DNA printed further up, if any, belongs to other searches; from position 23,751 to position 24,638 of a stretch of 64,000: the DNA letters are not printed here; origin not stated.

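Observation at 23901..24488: PilZ-like domain fused to an acyl carrier protein, in a locus that also encodes an HD-GYP c-di-GMP phosphodiesterase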

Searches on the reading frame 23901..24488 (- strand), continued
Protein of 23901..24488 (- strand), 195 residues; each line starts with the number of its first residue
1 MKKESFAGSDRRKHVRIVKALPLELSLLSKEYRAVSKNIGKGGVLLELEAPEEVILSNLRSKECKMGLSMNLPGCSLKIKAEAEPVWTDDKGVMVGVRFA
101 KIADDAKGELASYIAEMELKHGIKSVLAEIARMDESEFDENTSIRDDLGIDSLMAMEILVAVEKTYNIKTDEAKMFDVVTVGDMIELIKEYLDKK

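Call 26: find_related_loci(query=A1, collection=genome_contigs, flank=10000)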
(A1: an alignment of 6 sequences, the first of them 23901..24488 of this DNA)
Query A1 (195 aa) in genome_contigs; peptide patterns used: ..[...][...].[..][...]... (x = any residue, [..] = any of these).
238 stretches matched a pattern; 64 encode a relative of the query (tblastn E <= 1e-3); 64 distinct loci.
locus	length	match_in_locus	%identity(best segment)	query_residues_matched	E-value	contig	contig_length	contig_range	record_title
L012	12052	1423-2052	39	10-195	1e-35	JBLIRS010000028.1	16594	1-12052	MAG: bacterium isolate MF1_201704_bin_296 MF1_201704_bin_296_scaffold_28, whole genome shotgun sequence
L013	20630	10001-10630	37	10-195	3e-35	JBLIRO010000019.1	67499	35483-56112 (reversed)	MAG: bacterium isolate MG1_202111_bin_529 MG1_202111_bin_529_scaffold_19, whole genome shotgun sequence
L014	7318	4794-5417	35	10-192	5e-30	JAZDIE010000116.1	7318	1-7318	MAG: Pseudomonadota bacterium isolate MEGAHIT-group-0.385 k141_9887184, whole genome shotgun sequence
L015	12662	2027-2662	33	9-195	2e-29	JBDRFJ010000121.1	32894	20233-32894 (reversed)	MAG: Pseudomonadota bacterium isolate MEGAHIT-group-1.368 k141_9121997, whole genome shotgun sequence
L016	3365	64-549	38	46-192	1e-28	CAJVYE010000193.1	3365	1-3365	MAG TPA_asm: uncultured Nitrospirae bacterium isolate DRR093005_bin.43_MetaBAT_v2.12.1_MAG genome assembly, contig: NODE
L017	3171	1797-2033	54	117-195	2e-22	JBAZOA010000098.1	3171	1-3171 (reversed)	MAG: Candidatus Omnitrophota bacterium isolate SO_2017_LW4_83 scaffold_63847_c1_LW137-91_2017, whole genome shotgun sequ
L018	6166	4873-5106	55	118-195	5e-21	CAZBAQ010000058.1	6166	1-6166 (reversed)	MAG TPA_asm: uncultured Planctomycetia bacterium isolate SRP178699_co2_132 genome assembly, contig: NODE_15126_length_61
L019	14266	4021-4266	54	114-195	5e-21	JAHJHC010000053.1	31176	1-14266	MAG: Candidatus Omnitrophota bacterium isolate Modern_marine_glass_biofilm.mb.96 Modern_marine_glas.mb.96_k141_352967, w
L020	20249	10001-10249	54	114-195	6e-21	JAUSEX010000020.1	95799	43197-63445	MAG: Candidatus Omnitrophota bacterium isolate E14_maxbin.253 E14_k141_1491331, whole genome shotgun sequence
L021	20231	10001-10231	56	119-195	3e-20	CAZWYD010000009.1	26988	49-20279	MAG TPA_asm: uncultured Planctomycetia bacterium isolate SRP077602_co2_310 genome assembly, contig: NODE_2664_length_269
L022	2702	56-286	56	119-195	3e-20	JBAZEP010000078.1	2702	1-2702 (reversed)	MAG: Candidatus Omnitrophota bacterium isolate SO_2017_LW3_129 NODE_163697_length_2702_cov_4.559612_LW162_2017, whole ge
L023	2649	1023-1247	55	118-192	7e-20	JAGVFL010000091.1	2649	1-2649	MAG: Candidatus Omnitrophota bacterium isolate DeMMO2_44 c_000000019316, whole genome shotgun sequence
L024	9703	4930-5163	51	118-195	9e-20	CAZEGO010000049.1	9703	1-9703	MAG TPA_asm: uncultured Planctomycetia bacterium isolate SRP141376_co2_263 genome assembly, contig: NODE_13041_length_97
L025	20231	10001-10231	52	118-194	2e-19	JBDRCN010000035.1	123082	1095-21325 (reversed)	MAG: Candidatus Omnitrophota bacterium isolate MEGAHIT-group-1.186 k141_7502464, whole genome shotgun sequence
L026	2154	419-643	53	118-192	2e-19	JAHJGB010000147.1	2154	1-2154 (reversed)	MAG: Candidatus Omnitrophota bacterium isolate Modern_marine_glass_biofilm.mb.50 Modern_marine_glas.mb.50_k141_960178, w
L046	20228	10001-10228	42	114-189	4e-14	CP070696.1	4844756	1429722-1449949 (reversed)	MAG: Spirochaetaceae bacterium isolate bin59 chromosome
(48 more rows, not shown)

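Call 37: find_encoding_contigs(protein=P0016, flank=10000, max_places=2)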
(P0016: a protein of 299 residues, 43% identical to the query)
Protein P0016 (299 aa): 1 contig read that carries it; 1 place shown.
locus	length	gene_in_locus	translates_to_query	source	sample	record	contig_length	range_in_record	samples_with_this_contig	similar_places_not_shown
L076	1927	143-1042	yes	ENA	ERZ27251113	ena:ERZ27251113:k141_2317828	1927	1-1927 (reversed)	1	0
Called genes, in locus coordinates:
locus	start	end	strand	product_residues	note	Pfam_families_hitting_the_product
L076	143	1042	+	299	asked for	PF07238:PilZ, PF13279:4HBT_2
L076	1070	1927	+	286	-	?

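Call 38: find_encoding_contigs(protein=P0149, flank=10000, max_places=2)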
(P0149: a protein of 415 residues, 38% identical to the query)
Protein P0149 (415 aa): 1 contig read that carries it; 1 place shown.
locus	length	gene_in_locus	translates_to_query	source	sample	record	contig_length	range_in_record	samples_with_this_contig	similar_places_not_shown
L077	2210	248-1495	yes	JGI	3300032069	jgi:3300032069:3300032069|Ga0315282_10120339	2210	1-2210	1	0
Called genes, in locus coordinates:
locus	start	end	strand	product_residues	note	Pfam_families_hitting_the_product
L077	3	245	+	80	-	?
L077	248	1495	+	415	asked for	PF07238:PilZ, PF13847:Methyltransf_31, PF08242:Methyltransf_12, PF13649:Methyltransf_25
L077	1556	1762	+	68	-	-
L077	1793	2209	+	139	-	?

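Call 40: predict_structure(alignment_id=A2)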
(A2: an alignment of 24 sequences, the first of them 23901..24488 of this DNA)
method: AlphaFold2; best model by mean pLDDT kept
length: 195 residues; sequences in the alignment: 24
mean_pLDDT: 68.6   pTM: 0.54
mean pLDDT of the five models: 68.6, 68.3, 65.2, 60.7, 53.4
residues with pLDDT >= 90: 0; 70-90: 109; 50-70: 71; < 50: 15
segments of 3 or more residues with pLDDT < 50: 1-9, 13-15
pLDDT, mean of each block of 10 residues (from residue 1): 40 50 68 64 58 67 70 70 64 56 71 74 79 76 78 75 81 78 82 76
secondary structure, 60 per line:
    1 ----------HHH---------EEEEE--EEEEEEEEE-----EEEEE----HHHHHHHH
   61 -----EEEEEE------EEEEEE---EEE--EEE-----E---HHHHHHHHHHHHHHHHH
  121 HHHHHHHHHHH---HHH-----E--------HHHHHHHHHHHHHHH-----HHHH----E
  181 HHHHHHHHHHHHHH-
elements in order: E23-27 E30-38 E44-48 H53-60 E66-71 E78-83 E87-89 E92-94 H104-131 H152-166 H172-175 H181-194

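Call 42: fold_search(model_id=the predicted structure, library=pdb)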
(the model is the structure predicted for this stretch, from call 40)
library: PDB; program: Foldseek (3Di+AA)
matches with E <= 10: 681; with E <= 0.001: 67
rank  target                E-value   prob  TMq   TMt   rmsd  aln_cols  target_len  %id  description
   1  6lvu_A                1.3e-05  1.00  0.38  0.89   1.4        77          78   32  Crystal structure of apo acyl carrier protein from Thermotoga maritima (released 2020-04-22)
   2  7auf                  2.1e-05  1.00  0.39  0.82   1.2        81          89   33  anammox-specific acyl carrier protein from Kuenenia stuttgartiensis; normal refinement (released 2021-08-11)
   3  4zjb_G                2.6e-05  1.00  0.38  0.88   1.4        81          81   30  Crystal structure of (3R)-Hydroxyacyl-Acyl Carrier Protein Dehydratase(FabZ) in complex with holo-ACP from Helicobacte (released 2016-11-02)
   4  3gzl                  2.7e-05  1.00  0.36  0.82   1.3        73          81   26  Crystal Structure of holo PfACP Disulfide-Linked Dimer (released 2009-04-21)
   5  5h9g_A                2.9e-05  1.00  0.37  0.86   1.3        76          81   29  apo-ACP from Helicobacter pylori (released 2016-12-28)
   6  3eje_E                3.1e-05  1.00  0.35  0.85   1.2        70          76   26  Crystal Structure of P450BioI in complex with octadec-9Z-enoic acid ligated Acyl Carrier Protein (released 2008-10-07)
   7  3ejb_C                3.1e-05  1.00  0.34  0.82   1.3        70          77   26  Crystal Structure of P450BioI in complex with tetradecanoic acid ligated Acyl Carrier Protein (released 2008-10-07)
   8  3eje_G                3.6e-05  1.00  0.34  0.83   1.2        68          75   25  Crystal Structure of P450BioI in complex with octadec-9Z-enoic acid ligated Acyl Carrier Protein (released 2008-10-07)
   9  8z5e_C                6.1e-05  1.00  0.38  0.90   1.1        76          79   29  Crystal structure of beta-ketoacyl-ACP synthase FabF K336A in complex with octanoyl-ACP from Helicobacter pylori (released 2024-10-09)
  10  8z5e_F                6.5e-05  1.00  0.37  0.86   1.3        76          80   29  Crystal structure of beta-ketoacyl-ACP synthase FabF K336A in complex with octanoyl-ACP from Helicobacter pylori (released 2024-10-09)
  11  7qv0_D                6.8e-05  1.00  0.39  0.87   1.3        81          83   32  Covalent complex between Scalindua brodae amxFabZ and amxACP (released 2023-02-01)
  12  8jfh_F                7.3e-05  1.00  0.39  0.88   1.3        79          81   29  Crystal structure of 3-oxoacyl-ACP reductase FabG in complex with NADP+ and 3-keto-octanoyl-ACP from Helicobacter pylo (released 2023-11-15)
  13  8jfh_E                8.6e-05  1.00  0.36  0.86   1.2        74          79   30  Crystal structure of 3-oxoacyl-ACP reductase FabG in complex with NADP+ and 3-keto-octanoyl-ACP from Helicobacter pylo (released 2023-11-15)
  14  6lvt_MODEL_1_A        9.1e-05  1.00  0.37  0.82   1.7        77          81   32  Solution structure of holo acyl carrier protein from Thermotoga maritima (released 2020-12-09)
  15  6sm6_A                9.7e-05  1.00  0.37  0.88   1.1        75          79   15  AntF (holo): type II PKS acyl-carrier protein (released 2020-05-27)
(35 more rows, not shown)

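Call 69: search_protein_families(library=pfam, proteins=[L046:4875-8495:+, L046:11599-14124:+, L046:14119-14868:-, L046:15281-16507:+, L021:16925-19105:+, L021:16252-16614:+, L021:7534-8421:+, L021:11496-12725:+], max_evalue=0.0001)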
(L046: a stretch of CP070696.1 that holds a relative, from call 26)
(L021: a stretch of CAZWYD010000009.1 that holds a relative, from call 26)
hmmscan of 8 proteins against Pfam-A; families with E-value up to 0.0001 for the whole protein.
L046:4875-8495:+ (1206 aa): 6 families
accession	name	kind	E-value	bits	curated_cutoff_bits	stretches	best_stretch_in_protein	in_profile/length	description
PF07238.19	PilZ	-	1e-25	90.4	22.5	2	20-121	2-101/102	PilZ domain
PF13489.12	Methyltransf_23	-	1.8e-09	38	27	1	836-1173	7-160/164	Methyltransferase domain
PF08241.18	Methyltransf_11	-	6.8e-09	36.7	21.2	0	1057-1097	55-95/95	Methyltransferase domain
PF13847.12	Methyltransf_31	-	1.5e-07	31.6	27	0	849-903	2-50/145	Methyltransferase domain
PF13649.12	Methyltransf_25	-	2.6e-07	31.7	27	0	855-903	2-43/97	Methyltransferase domain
PF08242.18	Methyltransf_12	-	5e-07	30.8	30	0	855-898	1-37/98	Methyltransferase domain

L046:11599-14124:+ (841 aa): 5 families
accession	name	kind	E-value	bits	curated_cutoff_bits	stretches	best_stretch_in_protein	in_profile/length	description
PF13487.12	HD_5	-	6.5e-36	124.1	27.2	1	651-813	3-170/170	HD domain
PF02518.31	HATPase_c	-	5.8e-31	107.7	26.4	1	325-433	2-109/111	Histidine kinase-, DNA gyrase B-, and HSP90-like ATPase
PF00072.30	Response_reg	-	4.3e-27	94.9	30.2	1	510-622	1-111/111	Response regulator receiver domain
PF01966.28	HD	-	1.6e-20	74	22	1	663-782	2-116/116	HD domain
PF00512.31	HisKA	-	6.4e-16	58.6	26.9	1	211-277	2-65/66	His Kinase A (phospho-acceptor) domain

L046:14119-14868:- (249 aa): 1 family
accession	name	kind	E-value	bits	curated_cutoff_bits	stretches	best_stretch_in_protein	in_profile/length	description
PF10502.14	Peptidase_S26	-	3.3e-34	118.7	22.9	1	22-241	2-168/168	Signal peptidase, peptidase S26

L046:15281-16507:+ (408 aa): 4 families
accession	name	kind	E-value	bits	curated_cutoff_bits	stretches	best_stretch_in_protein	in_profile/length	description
PF00534.26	Glycos_transf_1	-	2.7e-17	63.3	26.4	1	187-364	2-171/172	Glycosyl transferases group 1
PF13692.12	Glyco_trans_1_4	-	2.6e-12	47.6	27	1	200-351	2-142/142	Glycosyl transferases group 1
PF13439.12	Glyco_transf_4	-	1.3e-10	42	28.5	1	25-178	3-165/170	Glycosyltransferase Family 4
PF13579.12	Glyco_trans_4_4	-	2.8e-05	25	29.7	0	25-71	2-32/158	Glycosyl transferase 4-like domain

L021:16925-19105:+ (726 aa): 5 families
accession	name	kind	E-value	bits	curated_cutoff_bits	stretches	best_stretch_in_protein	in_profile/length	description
PF13487.12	HD_5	-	4.9e-39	134.2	27.2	1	546-706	10-170/170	HD domain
PF00072.30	Response_reg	-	3e-25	89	30.2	1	5-113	1-110/111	Response regulator receiver domain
PF01966.28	HD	-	4.4e-22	79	22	1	552-675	3-116/116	HD domain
PF13185.12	GAF_2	-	2.3e-05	25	28.6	1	377-513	2-136/136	GAF domain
PF01590.32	GAF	-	3e-05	25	22.4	1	378-512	1-133/133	GAF domain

L021:16252-16614:+ (120 aa): 1 family
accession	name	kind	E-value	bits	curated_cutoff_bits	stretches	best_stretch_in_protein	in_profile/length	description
PF00072.30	Response_reg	-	6.2e-22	78.3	30.2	1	4-115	1-110/111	Response regulator receiver domain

L021:7534-8421:+ (295 aa): 1 family
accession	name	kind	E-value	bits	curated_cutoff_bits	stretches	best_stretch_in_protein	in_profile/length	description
PF00850.24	Hist_deacetyl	-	1.8e-94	316.9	27.9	1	20-290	1-295/298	Histone deacetylase domain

L021:11496-12725:+ (409 aa): 6 families
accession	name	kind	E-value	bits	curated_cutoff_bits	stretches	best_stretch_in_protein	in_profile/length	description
PF07993.18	NAD_binding_4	-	1.8e-61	208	20.1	1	50-291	1-258/258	Male sterility protein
PF01370.27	Epimerase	-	3.4e-16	59.8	20.9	1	48-249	1-181/240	NAD dependent epimerase/dehydratase family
PF01073.25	3Beta_HSD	-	7.2e-12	45.4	22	1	50-330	2-272/280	3-beta hydroxysteroid dehydrogenase/isomerase family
PF16363.11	GDP_Man_Dehyd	-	5.3e-11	43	27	1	49-229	1-170/332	GDP-mannose 4,6 dehydratase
PF02719.21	Polysacc_synt_2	-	1.1e-06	28.5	20.2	1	48-173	1-119/293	Polysaccharide biosynthesis protein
PF04321.23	RmlD_sub_bind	-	1.9e-05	24.3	27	0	47-95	2-49/287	RmlD substrate binding domain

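Call 72: search_protein_families(library=ncbifam, proteins=[L046:4875-8495:+, L046:10248-11564:+, L046:8547-9953:+, L021:11496-12725:+, L021:8680-9960:+], max_evalue=0.00001)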
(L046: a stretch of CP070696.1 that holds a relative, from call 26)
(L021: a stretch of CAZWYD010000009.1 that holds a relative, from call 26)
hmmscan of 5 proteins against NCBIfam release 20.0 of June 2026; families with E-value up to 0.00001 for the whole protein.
L046:4875-8495:+ (1206 aa): 5 families
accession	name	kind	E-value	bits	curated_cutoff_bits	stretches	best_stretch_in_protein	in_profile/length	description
TIGR02266.1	gmx_TIGR02266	paralog_domain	9.9e-12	44.9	68.7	1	163-236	22-95/96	TIGR02266 family protein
NF045667.1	MTase_DVU1556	equivalog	1.8e-08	34.1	155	0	1055-1100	77-122/213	DVU_1556 family methyltransferase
NF001244.0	PRK00216.1-5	equivalog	1e-06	28.2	216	0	847-904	45-96/236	bifunctional demethylmenaquinone methyltransferase/2-methoxy-6-polyprenyl-1,4-benzoquinol methylase UbiE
TIGR01934.1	MenG_MenH_UbiE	subfamily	1.1e-06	28.2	158.35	0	846-903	35-84/223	ubiquinone/menaquinone biosynthesis methyltransferase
NF043040.1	corrin_prot_MT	hypoth_equivalog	2.6e-06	27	180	0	849-872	39-63/216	corrinoid protein-associated methyltransferase CpaM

L046:10248-11564:+ (438 aa): 18 families
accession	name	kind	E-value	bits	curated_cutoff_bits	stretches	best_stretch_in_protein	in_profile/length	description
TIGR03471.1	HpnJ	equivalog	1.3e-33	116.6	577.6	1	174-417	191-433/472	hopanoid biosynthesis associated radical SAM protein HpnJ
NF038361.1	rSAM_Sden_1168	equivalog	2.2e-25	89.3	575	1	155-423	264-526/560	Sden_1168 family B12-binding radical SAM P-methyltransferase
TIGR04479.1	bcpD_PhpK_rSAM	subfamily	8.4e-25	87.1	600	1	179-351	240-408/504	PhpK family radical SAM P-methyltransferase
TIGR04013.1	B12_SAM_MJ_1487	hypoth_equivalog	7.4e-24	84.3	251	1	59-223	26-194/382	TIGR04013 family B12-binding domain/radical SAM domain-containing protein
NF050148.1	rSAM_ApyD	equivalog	2.9e-20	72.2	750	1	78-373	76-392/645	RiPP biosynthesis radical SAM protein ApyD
TIGR04014.1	B12_SAM_MJ_0865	equivalog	2e-19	69.7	360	1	94-374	59-358/434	methyl-coenzyme M reductase glutamine C-methyltransferase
TIGR02026.1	BchE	equivalog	1.5e-18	66.9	481.35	1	179-418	193-429/497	magnesium-protoporphyrin IX monomethyl ester anaerobic oxidative cyclase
TIGR04072.2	rSAM_ladder_B12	equivalog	1.3e-17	63.6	360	1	91-352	85-349/443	lipid biosynthesis B12-binding/radical SAM protein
TIGR04367.1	HpnR_B12_rSAM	equivalog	3.6e-17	62.1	650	1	100-396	87-393/490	hopanoid C-3 methylase HpnR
NF033070.1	rSAM_AprD4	equivalog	1.2e-12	47.5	500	1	154-406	160-421/456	AprD4 family radical SAM diol-dehydratase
TIGR03975.1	rSAM_ocin_1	subfamily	3.2e-10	39.2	281.85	1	63-301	116-383/606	RiPP maturation radical SAM C-methyltransferase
TIGR04385.1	B12_rSAM_cofa1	equivalog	3e-09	36.6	450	1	156-351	172-363/438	B12 lower ligand biosynthesis radical SAM protein BzaD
TIGR04295.1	B12_rSAM_oligo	hypoth_equivalog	3.2e-09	36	400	1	182-369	202-379/422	TIGR04295 family B12-binding domain-containing radical SAM protein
NF040546.1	rSAM_CUAEP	equivalog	4.4e-09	35.5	500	1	176-331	167-320/468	CUAEP/CCAEP-tail radical SAM (seleno)protein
TIGR04190.1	B12_SAM_Ta0216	equivalog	4.9e-09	35.3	500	1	176-351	215-393/554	TIGR04190 family B12-binding domain/radical SAM domain protein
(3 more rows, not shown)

L046:8547-9953:+ (468 aa): 71 families (the best 25 are shown)
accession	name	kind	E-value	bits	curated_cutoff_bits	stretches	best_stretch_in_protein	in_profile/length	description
NF004837.0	PRK06187.1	subfamily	1.1e-44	152.6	476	1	40-420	38-452/531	long-chain-fatty-acid--CoA ligase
TIGR01923.1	menE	equivalog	3.4e-34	118.4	330.15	1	41-462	5-421/442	o-succinylbenzoate--CoA ligase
NF052269.1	Staph_lig_FadD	equivalog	1.3e-33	116.2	650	1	37-463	29-469/499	long-chain-fatty-acid--CoA ligase FadD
NF005801.1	PRK07656.1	equivalog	9.8e-33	113.5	657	1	36-410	27-423/500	FadD3 family acyl-CoA ligase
NF004114.0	PRK05605.1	equivalog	5.5e-29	100.9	766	1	147-418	213-497/575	long-chain-fatty-acid--CoA ligase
NF002966.0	PRK03640.1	equivalog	3.7e-28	98.4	556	1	36-462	28-455/483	o-succinylbenzoate--CoA ligase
NF006754.0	PRK09274.1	equivalog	1.3e-27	96.2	478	1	40-310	46-332/555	fatty acid CoA ligase family protein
NF006182.0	PRK08316.1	subfamily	4.1e-27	94.8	663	1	39-462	40-492/523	fatty acyl-CoA synthetase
TIGR01733.1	AA-adenyl-dom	subfamily_domain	5.4e-27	94.6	317.4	1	53-411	13-399/409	amino acid adenylation domain-containing protein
NF006181.0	PRK08314.1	subfamily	8.6e-25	87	705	1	142-411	191-473/563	long-chain-fatty-acid--CoA ligase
NF005702.0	PRK07514.1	subfamily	3.1e-24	85.2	558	1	36-385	30-394/506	malonyl-CoA synthase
NF004808.0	PRK06155.1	equivalog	4.1e-24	84.7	722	1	39-421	50-453/542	ATP-dependent acyl-CoA ligase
NF005857.1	PRK07786.1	exception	6.6e-24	84.3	733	1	35-462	34-487/513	fatty-acid--CoA ligase FadD5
NF005714.0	PRK07529.1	subfamily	2.3e-23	82.4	632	1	153-382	216-466/640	acyl-CoA synthetase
NF005307.0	PRK06839.1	equivalog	3.8e-21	75.3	748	1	54-462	47-468/496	o-succinylbenzoate--CoA ligase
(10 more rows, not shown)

L021:11496-12725:+ (409 aa): 11 families
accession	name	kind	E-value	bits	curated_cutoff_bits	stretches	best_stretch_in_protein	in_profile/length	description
NF005539.0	PRK07201.1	equivalog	2.3e-57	195.1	549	1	47-327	2-267/657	SDR family oxidoreductase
TIGR01746.1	Thioester-redct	subfamily_domain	2e-51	175.4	213.35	1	47-402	1-370/371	thioester reductase domain-containing protein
NF038078.1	NRPS_MxcG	equivalog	2.4e-34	117.9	2300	1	39-333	1076-1361/1442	myxochelin non-ribosomal peptide synthetase MxcG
TIGR03443.1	alpha_am_amid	equivalog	1e-30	105.9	1030.1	1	37-329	964-1266/1390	L-aminoadipate-semialdehyde dehydrogenase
NF041592.1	carboxyl_red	equivalog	3.3e-24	84.6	1300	1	41-316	760-1058/1160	carboxylic acid reductase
NF047350.1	aureusi_NRPS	equivalog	5.1e-20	70.1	2500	1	37-323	2019-2298/2373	aureusimine non-ribosomal peptide synthetase AusA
TIGR03466.1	HpnA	hypoth_equivalog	5.2e-16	58.4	367.65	1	47-339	2-259/327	hopanoid-associated sugar epimerase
NF052578.1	StrlDmthSdmBMthl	equivalog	1.2e-09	38.4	600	1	49-338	4-257/328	sterol demethylase protein SdmB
NF043036.1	ErythonDh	equivalog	3.7e-08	33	325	1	47-230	2-167/321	D-erythronate dehydrogenase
NF042422.1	oxyalk_red_OleD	equivalog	1e-07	31.7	580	0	110-244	39-171/329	2-alkyl-3-oxoalkanoate reductase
NF042423.1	oxyalk_red_Shew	equivalog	5.5e-07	29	580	0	43-251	6-184/331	2-alkyl-3-oxoalkanoate reductase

L021:8680-9960:+ (426 aa): 5 families
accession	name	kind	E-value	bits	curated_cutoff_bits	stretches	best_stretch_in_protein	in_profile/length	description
NF007988.0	PRK10716.1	equivalog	3.5e-28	98.4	585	1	27-404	25-415/435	long-chain fatty acid transporter FadL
NF050080.1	pilus_FilD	exception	2.6e-18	65.6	970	1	255-395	360-507/549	putative pilus system OmpP1/FadL family transporter FilD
NF033709.1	PorV_fam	subfamily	2.5e-13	50.3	90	1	239-388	173-309/326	PorV/PorQ family protein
NF053685.1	BamG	equivalog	3.1e-10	39.7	250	1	37-378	23-353/397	BamG family beta-barrel-assembly machinery protein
NF041571.1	alkn_up_AupA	equivalog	2.8e-08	32.8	840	1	261-426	280-444/444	alkane uptake protein AupA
